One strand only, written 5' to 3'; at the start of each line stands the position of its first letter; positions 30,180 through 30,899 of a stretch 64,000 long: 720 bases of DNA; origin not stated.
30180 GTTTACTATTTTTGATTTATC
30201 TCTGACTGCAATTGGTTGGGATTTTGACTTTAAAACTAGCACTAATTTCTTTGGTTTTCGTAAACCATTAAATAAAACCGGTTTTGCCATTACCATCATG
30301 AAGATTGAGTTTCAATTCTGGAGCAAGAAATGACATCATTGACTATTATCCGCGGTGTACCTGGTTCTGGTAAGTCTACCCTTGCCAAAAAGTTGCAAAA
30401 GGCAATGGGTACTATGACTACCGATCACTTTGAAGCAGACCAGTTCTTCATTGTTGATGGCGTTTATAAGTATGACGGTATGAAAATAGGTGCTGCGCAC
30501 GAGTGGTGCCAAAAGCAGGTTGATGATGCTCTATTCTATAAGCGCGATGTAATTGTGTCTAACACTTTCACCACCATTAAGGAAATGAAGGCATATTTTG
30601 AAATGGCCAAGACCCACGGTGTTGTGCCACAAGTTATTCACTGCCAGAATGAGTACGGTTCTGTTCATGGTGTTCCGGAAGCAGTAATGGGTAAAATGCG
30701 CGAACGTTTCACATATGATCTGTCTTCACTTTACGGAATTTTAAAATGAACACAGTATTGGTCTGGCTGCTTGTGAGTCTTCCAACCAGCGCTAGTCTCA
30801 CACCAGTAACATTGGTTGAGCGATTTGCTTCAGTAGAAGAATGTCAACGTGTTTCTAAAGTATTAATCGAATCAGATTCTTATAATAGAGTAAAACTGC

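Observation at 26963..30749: Split tRNA end-healing cassette: HD phosphohydrolase, metallophosphoesterase and CCA-adding head domain, plus a Pnk-like kinase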

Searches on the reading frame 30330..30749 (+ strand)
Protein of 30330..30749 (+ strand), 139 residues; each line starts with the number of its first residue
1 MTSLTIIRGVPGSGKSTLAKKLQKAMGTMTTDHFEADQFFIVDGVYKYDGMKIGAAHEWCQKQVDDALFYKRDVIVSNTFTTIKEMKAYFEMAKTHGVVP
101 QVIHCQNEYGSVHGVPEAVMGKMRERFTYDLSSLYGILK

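Call 3: search_protein_families(library=pfam, proteins=[window:30330-30749:+], max_evalue=0.01)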
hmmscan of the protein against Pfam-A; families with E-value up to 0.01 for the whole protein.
window:30330-30749:+ (139 aa): 9 families
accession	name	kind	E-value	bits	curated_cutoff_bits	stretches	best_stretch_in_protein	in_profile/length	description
PF13671.12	AAA_33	-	3e-13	50.7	27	1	4-106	1-105/143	AAA domain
PF13238.12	AAA_18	-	2.7e-06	28.3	29.4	1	6-83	2-66/128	AAA domain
PF08433.16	KTI12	-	2.2e-05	24.5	22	1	4-108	3-108/271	Chromatin associated protein KTI12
PF06414.18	Zeta_toxin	-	2.6e-05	24.2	22.3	1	5-103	19-127/199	Zeta toxin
PF05729.18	NACHT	-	0.00039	20.7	26.7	1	4-35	2-33/167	NACHT domain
PF01443.25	Viral_helicase1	-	0.0004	20.7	21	1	6-25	2-21/228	Viral superfamily 1 RNA helicase core domain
PF13207.12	AAA_17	-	0.0011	19.6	27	1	9-27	2-20/136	AAA domain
PF00910.28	RNA_helicase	-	0.0029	18.5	21.5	1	6-80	2-80/105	RNA helicase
PF20720.3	nSTAND3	-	0.0094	16.1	27.2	0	4-25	19-40/155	Novel STAND NTPase 3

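Call 6: search_protein_families(library=phrogs, proteins=[window:30330-30749:+], max_evalue=0.001)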
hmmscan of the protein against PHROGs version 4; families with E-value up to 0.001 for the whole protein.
window:30330-30749:+ (139 aa): 5 families
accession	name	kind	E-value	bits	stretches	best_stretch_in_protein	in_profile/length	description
phrog_2071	-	other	1.4e-33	117.9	1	1-128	15-142/282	ATPase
phrog_505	-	other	1.3e-11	45.6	1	1-107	1-111/295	polynucleotide kinase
phrog_6931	-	unknown function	3.2e-06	27.6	1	3-105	186-294/343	-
phrog_800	-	head and packaging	0.00076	19.2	1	2-85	32-133/511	terminase small subunit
phrog_761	-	other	0.00079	20.2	0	6-29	23-46/362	thymidylate kinase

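Call 10: search_solved_structures(query=window:30330-30749:+, max_evalue=1, show_alignments=2)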
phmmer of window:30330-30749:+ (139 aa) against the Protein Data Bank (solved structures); distinct sequences matched with E-value up to 1: 7.
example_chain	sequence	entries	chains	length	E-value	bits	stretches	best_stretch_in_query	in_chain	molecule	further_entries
1l4u_A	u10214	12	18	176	0.039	17.5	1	5-32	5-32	SHIKIMATE KINASE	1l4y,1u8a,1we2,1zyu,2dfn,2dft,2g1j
2iyq_A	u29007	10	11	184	0.042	17.4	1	5-32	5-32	SHIKIMATE KINASE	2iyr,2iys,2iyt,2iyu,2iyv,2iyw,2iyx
6c2u_A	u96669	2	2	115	0.17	15.4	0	4-27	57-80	phosphate-loop protein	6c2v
7nyj_A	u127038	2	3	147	0.17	15.4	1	15-75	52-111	Odorant Binding Protein 1 from Varoa destructor, form P3<2>21 | Odorant Binding Protein from Varroa destructor, form P2<1>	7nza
1zp6_A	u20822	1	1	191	0.23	15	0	4-39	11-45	hypothetical protein Atu3015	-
9d8a_A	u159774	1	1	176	0.62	13.6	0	5-26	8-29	Rhizopus azygosporus Kinase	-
3wiw_A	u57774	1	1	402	0.82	13.2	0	87-129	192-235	Glycosyl hydrolase family 88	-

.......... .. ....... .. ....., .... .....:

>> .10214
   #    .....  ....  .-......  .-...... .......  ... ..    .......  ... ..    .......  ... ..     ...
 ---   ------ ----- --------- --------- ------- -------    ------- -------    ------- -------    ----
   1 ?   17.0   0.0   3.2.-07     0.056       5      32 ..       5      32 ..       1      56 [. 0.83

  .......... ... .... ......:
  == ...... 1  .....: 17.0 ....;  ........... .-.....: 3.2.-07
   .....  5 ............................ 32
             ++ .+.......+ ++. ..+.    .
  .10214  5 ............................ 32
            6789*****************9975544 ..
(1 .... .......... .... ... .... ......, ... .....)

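Call 11: search_protein_families(library=ncbifam, proteins=[window:30330-30749:+], max_evalue=0.01)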
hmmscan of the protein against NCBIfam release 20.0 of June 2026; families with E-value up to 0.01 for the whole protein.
window:30330-30749:+ (139 aa): 13 families
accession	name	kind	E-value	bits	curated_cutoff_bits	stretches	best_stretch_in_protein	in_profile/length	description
NF005253.0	PRK06762.1-4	equivalog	7.3e-06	26.2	159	1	1-30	1-30/166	hypothetical protein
TIGR03574.1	selen_PSTK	equivalog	2.3e-05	24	290.5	1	4-94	1-91/249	L-seryl-tRNA(Sec) kinase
NF005255.0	PRK06762.2-2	equivalog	5.7e-05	23.1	140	1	1-29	2-30/163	hypothetical protein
NF005250.0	PRK06761.1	equivalog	0.00011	21.4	270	1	1-27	2-28/282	hypothetical protein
NF006743.0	PRK09270.1-2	equivalog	0.00021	20.4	227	1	7-43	33-69/217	nucleoside/nucleotide kinase family protein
TIGR04075.1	bacter_Pnkp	equivalog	0.0014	16.9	750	1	2-104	8-105/851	polynucleotide kinase-phosphatase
NF005258.0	PRK06762.3-3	equivalog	0.0016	18.4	344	1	1-42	1-46/164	hypothetical protein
NF006746.0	PRK09270.1-5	subfamily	0.0018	17.3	250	1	5-28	24-47/210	nucleoside/nucleotide kinase family protein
NF005994.0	PRK08118.1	equivalog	0.0024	17.9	215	1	6-28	5-27/172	DNA topology modulation protein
NF005252.0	PRK06762.1-3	equivalog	0.0042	16.9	258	0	2-28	11-37/189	hypothetical protein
NF005254.0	PRK06762.2-1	equivalog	0.0051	16.6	198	1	3-30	4-31/165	hypothetical protein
NF003122.0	PRK04040.1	equivalog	0.0065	16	155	0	3-26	3-26/189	adenylate kinase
TIGR01351.1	adk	subfamily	0.0099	15.5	168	0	6-28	3-25/212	adenylate kinase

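Call 59: search_dna_similar(query=window:30330-30749:+, collection=phages, mode=protein, max_rows=40, rows=spread, max_evalue=0.001)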
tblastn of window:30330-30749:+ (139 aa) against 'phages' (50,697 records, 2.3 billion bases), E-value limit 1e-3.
Records with a match: 628; places in all: 630; records where one place covers at least 80% of the query: 620.
Best place of each record, by identity: <60% 628.
By first word of the organism name: Escherichia 198; Pseudomonas 173; Vibrio 89; Klebsiella 36; Acinetobacter 24; Campylobacter 23; Salmonella 14; Aeromonas 13; Cronobacter 7; Erwinia 6; and 23 more.
By host as written in the record: Escherichia coli 57; - 55; Pseudomonas aeruginosa 50; Vibrio harveyi BAA-1116 36; Escherichia coli K-12 MG1655 26; Pseudomonas aeruginosa PAO1 25; Campylobacter jejuni 21; Pseudomonas syringae pv. actinidiae 18; and 167 more.
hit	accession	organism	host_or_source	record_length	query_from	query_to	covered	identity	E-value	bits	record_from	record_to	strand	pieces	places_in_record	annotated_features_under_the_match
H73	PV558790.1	Variovorax phage V45v66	Variovorax sp. SCN45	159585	1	139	100%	45.3%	1e-23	100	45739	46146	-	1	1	record has no annotation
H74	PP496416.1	Pseudomonas phage vB_PpuM-Kassivere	Pseudomonas putida KT2440 and Paw85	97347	4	131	92%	43.0%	2e-21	94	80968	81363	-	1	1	ATPase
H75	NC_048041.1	Vibrio phage vB_VpS_PG07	Vibrio parahaemolyticus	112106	1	124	89%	42.6%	2e-21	94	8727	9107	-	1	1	ATPase | hypothetical protein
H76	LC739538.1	Escherichia phage phiWec189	Escherichia coli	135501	4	127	89%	41.9%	5e-20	90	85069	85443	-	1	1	ATPase AAA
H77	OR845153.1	Escherichia phage EC22.5-2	Escherichia coli ATCC 25922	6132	4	127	89%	41.4%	4e-20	91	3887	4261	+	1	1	record has no annotation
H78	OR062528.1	Escherichia phage vB_EcoM_12A_SA_NWU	Escherichia coli O177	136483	4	127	89%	41.4%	4e-20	91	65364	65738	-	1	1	phosphatase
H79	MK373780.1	Escherichia phage vB_EcoM_HdK5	Escherichia coli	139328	4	127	89%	41.4%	4e-20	91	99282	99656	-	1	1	polynucleotide kinase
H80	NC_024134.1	Escherichia phage FFH2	Escherichia coli O157:H7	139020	4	127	89%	41.4%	5e-20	90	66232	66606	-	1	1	ATPase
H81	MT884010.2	Escherichia phage vb_EcoM_bov22_2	Escherichia coli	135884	4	127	89%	41.4%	6e-20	90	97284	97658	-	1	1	3'-phosphatase, 5'-polynucleotide kinase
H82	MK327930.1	Escherichia phage EdH4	Escherichia coli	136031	4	127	89%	40.6%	4e-20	90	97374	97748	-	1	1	hypothetical protein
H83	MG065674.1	Campylobacter phage A140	Campylobacter jejuni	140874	4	127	89%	40.6%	3e-19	88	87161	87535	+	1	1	record has no annotation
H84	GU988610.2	Pseudomonas phage JG004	Pseudomonas aeruginosa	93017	4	131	92%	38.8%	6e-17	81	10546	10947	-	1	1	hypothetical protein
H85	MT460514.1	Vibrio phage AG74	Vibrio harveyi BAA-1116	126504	1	131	94%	37.5%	6e-20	90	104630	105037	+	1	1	hypothetical protein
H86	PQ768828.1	Vibrio phage Luma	Vibrio campbellii BB120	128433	1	131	94%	37.5%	7e-20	90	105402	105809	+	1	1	hypothetical protein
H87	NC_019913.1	Pseudomonas phage PaP1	Pseudomonas aeruginosa PA1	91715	4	131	92%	38.3%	2e-14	74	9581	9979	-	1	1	ATPase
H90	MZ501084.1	Escherichia phage JohannJBalmer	Escherichia coli K-12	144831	1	131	94%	37.0%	3e-17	82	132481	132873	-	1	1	polynucleotide kinase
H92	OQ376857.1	Paracoccus phage ParKuw1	Paracoccus sp.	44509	1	127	91%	37.6%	2e-17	82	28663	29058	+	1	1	ATPase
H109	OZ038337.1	Acinetobacter phage vB_AbaM_Rocket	-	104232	4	127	89%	34.1%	2e-10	63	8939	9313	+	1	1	ATPase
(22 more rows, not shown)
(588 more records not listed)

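Call 62: get_annotated_region(hit=H80, flank=6000)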
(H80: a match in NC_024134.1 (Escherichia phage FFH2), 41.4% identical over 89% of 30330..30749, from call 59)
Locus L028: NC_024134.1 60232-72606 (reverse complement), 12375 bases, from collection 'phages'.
description: Escherichia phage vB_EcoM_FFH2, complete genome.
organism: Escherichia phage FFH2 (NCBI taxid 1446490)
taxonomy: Viruses; Duplodnaviria; Heunggongvirae; Uroviricota; Caudoviricetes; Vequintavirinae; Vequintavirus; Vequintavirus FFH2
host: Escherichia coli O157:H7; source: -; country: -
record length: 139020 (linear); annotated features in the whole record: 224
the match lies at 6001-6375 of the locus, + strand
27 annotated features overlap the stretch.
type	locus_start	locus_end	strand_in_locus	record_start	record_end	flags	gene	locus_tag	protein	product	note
CDS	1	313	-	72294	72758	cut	-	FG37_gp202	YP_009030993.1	HNH endonuclease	ORF84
CDS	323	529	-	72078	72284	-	-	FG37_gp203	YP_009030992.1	hypothetical protein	ORF83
CDS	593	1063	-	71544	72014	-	-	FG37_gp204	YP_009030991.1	endolysin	ORF82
CDS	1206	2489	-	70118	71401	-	-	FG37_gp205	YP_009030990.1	ATP-dependent DNA ligase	ORF81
CDS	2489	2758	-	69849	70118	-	-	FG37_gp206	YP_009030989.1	hypothetical protein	ORF80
CDS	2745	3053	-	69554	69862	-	-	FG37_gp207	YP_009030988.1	hypothetical protein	ORF79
CDS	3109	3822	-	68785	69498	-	-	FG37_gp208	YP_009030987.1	nucleotide pyrophosphohydrolase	ORF78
CDS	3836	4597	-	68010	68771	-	-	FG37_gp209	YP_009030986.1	Sir2 (NAD-dependent deacetylase)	ORF77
CDS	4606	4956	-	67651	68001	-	-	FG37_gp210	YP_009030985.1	hypothetical protein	ORF76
CDS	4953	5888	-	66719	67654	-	-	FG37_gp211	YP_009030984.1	putative RNA ligase and tail attachment protein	ORF75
CDS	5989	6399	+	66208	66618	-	-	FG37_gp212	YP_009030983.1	ATPase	ORF74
CDS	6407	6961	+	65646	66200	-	-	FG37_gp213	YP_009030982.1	phosphoesterase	ORF73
CDS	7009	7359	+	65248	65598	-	-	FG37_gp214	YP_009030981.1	replication initiation protein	ORF72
CDS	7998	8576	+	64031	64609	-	-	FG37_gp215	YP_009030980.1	hypothetical protein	ORF71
CDS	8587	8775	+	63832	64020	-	-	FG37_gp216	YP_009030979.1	hypothetical protein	ORF70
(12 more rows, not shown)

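Call 63: get_annotated_region(hit=H73, flank=6000)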
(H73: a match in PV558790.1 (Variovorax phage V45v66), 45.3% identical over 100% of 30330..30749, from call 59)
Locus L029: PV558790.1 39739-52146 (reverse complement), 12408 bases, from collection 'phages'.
description: UNVERIFIED: Variovorax phage V45v66, complete genome.
organism: Variovorax phage V45v66 (NCBI taxid 3420612)
taxonomy: Viruses; Duplodnaviria; Heunggongvirae; Uroviricota; Caudoviricetes
host: Variovorax sp. SCN45; source: compost; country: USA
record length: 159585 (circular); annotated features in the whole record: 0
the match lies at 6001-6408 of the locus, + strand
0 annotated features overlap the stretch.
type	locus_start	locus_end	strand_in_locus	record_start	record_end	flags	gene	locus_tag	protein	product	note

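Call 64: get_annotated_region(hit=H74, flank=6000)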
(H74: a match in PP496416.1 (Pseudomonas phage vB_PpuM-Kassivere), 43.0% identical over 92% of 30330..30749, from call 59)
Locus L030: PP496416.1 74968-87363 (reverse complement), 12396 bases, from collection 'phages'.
description: Pseudomonas phage vB_PpuM-Kassivere, complete genome.
organism: Pseudomonas phage vB_PpuM-Kassivere (NCBI taxid 3132620)
taxonomy: Viruses; Duplodnaviria; Heunggongvirae; Uroviricota; Caudoviricetes
host: Pseudomonas putida KT2440 and Paw85; source: muddy stream water; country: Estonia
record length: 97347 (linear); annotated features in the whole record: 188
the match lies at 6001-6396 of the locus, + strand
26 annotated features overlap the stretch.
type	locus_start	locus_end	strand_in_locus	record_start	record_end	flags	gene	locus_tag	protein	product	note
CDS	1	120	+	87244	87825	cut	-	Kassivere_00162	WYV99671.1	ATP-dependent protease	-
CDS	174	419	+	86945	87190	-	-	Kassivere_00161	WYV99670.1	hypothetical protein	-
CDS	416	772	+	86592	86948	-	-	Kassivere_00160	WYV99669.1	hypothetical protein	-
CDS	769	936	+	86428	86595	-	-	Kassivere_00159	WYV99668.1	hypothetical protein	-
CDS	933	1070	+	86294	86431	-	-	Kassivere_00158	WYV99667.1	hypothetical protein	-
CDS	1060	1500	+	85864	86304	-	-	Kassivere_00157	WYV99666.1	dCMP deaminase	-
CDS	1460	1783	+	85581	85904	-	-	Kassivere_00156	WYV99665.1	hypothetical protein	-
CDS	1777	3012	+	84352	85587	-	-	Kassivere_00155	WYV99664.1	ATP-dependent DNA ligase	-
CDS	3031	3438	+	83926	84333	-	-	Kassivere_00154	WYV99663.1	hypothetical protein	-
CDS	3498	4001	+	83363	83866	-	-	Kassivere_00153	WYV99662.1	metal-dependent phosphohydrolase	-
CDS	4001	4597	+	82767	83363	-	-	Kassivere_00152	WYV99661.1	phosphoesterase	-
CDS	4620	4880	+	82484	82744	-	-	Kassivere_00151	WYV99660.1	hypothetical protein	-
CDS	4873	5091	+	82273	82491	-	-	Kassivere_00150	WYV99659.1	hypothetical protein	-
CDS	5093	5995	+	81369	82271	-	-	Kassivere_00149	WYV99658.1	RNA ligase and tail fiber protein attachment catalyst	-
CDS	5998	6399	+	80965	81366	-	-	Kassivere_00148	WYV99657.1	ATPase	-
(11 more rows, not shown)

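Call 65: get_annotated_region(hit=H85, flank=6000)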
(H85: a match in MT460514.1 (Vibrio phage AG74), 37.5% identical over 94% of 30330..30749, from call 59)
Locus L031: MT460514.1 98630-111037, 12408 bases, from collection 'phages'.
description: Vibrio phage AG74, complete genome.
organism: Vibrio phage AG74 (NCBI taxid 2736261)
taxonomy: Viruses; Duplodnaviria; Heunggongvirae; Uroviricota; Caudoviricetes; Demerecviridae; Ermolyevavirinae; Thalassavirus; Thalassavirus AG74
host: Vibrio harveyi BAA-1116; source: Chesapeake Bay Oyster; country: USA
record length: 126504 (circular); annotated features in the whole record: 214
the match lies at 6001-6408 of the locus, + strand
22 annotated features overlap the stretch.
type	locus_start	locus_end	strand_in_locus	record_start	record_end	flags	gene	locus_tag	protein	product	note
CDS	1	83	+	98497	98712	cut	-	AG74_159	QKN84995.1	hypothetical protein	gp159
CDS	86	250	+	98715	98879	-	-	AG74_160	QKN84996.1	hypothetical protein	gp160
CDS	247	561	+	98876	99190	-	-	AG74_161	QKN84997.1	hypothetical protein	gp161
CDS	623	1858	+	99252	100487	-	-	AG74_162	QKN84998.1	hypothetical protein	gp162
CDS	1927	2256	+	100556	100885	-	-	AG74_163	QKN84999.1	hypothetical protein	gp163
CDS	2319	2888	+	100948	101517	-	-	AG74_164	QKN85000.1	hypothetical protein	gp164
CDS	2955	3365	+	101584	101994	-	-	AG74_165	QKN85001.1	hypothetical protein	gp165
CDS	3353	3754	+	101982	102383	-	-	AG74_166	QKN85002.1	hypothetical protein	gp166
CDS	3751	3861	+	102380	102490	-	-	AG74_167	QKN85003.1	hypothetical protein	gp167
CDS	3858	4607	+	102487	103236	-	-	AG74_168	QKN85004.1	hypothetical protein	gp168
CDS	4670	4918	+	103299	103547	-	-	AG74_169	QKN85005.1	hypothetical protein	gp169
CDS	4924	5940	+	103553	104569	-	-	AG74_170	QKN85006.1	putative RNA ligase/tail attachment protein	gp170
CDS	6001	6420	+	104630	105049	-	-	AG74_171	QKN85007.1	hypothetical protein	gp171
CDS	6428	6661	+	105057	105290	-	-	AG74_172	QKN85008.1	hypothetical protein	gp172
CDS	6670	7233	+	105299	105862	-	-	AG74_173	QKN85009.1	hypothetical protein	gp173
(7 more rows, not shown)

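Call 66: get_annotated_region(hit=H90, flank=6000)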
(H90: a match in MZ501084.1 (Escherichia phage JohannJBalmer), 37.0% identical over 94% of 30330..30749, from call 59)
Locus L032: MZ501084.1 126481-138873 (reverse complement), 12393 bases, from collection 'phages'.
description: Escherichia phage JohannJBalmer, complete genome.
organism: Escherichia phage JohannJBalmer (NCBI taxid 2852034)
taxonomy: Viruses; Duplodnaviria; Heunggongvirae; Uroviricota; Caudoviricetes; Stephanstirmvirinae; Justusliebigvirus
host: Escherichia coli K-12; source: Rhine river; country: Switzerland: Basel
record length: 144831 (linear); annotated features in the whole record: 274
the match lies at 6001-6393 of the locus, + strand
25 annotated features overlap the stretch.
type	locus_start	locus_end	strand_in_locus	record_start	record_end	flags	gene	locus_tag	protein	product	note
CDS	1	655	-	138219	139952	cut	-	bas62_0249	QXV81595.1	nicotinamide phosphoribosyltransferase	-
CDS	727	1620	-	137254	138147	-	-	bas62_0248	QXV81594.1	putative phosphoribosylpyrophosphate synthetase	-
CDS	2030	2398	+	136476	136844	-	-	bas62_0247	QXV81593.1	hypothetical protein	-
CDS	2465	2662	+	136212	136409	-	-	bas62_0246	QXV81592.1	hypothetical protein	-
CDS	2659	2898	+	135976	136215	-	-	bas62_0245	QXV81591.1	hypothetical protein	-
CDS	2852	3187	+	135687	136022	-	-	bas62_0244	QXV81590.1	hypothetical protein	-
CDS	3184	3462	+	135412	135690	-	-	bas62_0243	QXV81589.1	hypothetical protein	-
CDS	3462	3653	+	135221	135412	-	-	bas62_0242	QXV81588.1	hypothetical protein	-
CDS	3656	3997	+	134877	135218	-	-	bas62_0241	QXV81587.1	hypothetical protein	-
CDS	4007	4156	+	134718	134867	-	-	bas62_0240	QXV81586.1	hypothetical protein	-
CDS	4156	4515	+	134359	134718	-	-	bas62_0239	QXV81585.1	hypothetical protein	-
CDS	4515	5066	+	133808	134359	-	-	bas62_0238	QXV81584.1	putative phosphoesterase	-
CDS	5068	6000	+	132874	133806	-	-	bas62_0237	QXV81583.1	RNA ligase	-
CDS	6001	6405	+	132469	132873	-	-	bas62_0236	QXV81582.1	polynucleotide kinase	-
CDS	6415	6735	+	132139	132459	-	-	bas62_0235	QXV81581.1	hypothetical protein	-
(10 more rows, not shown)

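Call 67: get_annotated_region(hit=H92, flank=6000)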
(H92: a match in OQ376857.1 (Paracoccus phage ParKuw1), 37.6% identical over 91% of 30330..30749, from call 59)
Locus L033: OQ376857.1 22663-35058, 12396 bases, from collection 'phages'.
description: Paracoccus phage ParKuw1, complete genome.
organism: Paracoccus phage ParKuw1 (NCBI taxid 3032415)
taxonomy: Viruses; Duplodnaviria; Heunggongvirae; Uroviricota; Caudoviricetes; Autographiviridae
host: Paracoccus sp.; source: Kuwait City coastal water; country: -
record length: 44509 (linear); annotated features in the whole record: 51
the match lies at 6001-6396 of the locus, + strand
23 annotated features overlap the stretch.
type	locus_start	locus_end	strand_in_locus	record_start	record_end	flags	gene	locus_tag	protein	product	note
CDS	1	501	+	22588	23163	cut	-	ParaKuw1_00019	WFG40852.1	hypothetical protein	-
CDS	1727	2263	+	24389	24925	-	-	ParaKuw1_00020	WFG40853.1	hypothetical protein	-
CDS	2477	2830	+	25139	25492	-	-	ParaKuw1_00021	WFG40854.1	hypothetical protein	-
CDS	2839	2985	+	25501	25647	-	-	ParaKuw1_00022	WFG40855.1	hypothetical protein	-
CDS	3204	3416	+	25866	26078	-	-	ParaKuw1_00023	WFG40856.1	hypothetical protein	-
CDS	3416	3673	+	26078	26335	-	-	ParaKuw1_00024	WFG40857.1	hypothetical protein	-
CDS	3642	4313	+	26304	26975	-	-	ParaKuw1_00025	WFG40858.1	hypothetical protein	-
CDS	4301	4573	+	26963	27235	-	-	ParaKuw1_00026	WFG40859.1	hypothetical protein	-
CDS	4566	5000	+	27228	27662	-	-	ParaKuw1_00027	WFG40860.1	hypothetical protein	-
CDS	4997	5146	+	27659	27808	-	-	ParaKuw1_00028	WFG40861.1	hypothetical protein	-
CDS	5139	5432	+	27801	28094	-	-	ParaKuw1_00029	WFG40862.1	hypothetical protein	-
CDS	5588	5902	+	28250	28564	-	-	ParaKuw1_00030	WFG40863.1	hypothetical protein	-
CDS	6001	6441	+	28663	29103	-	-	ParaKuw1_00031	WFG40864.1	ATPase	-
CDS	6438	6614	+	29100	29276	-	-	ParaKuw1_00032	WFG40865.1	hypothetical protein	-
CDS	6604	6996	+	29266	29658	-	-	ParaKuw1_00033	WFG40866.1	hypothetical protein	-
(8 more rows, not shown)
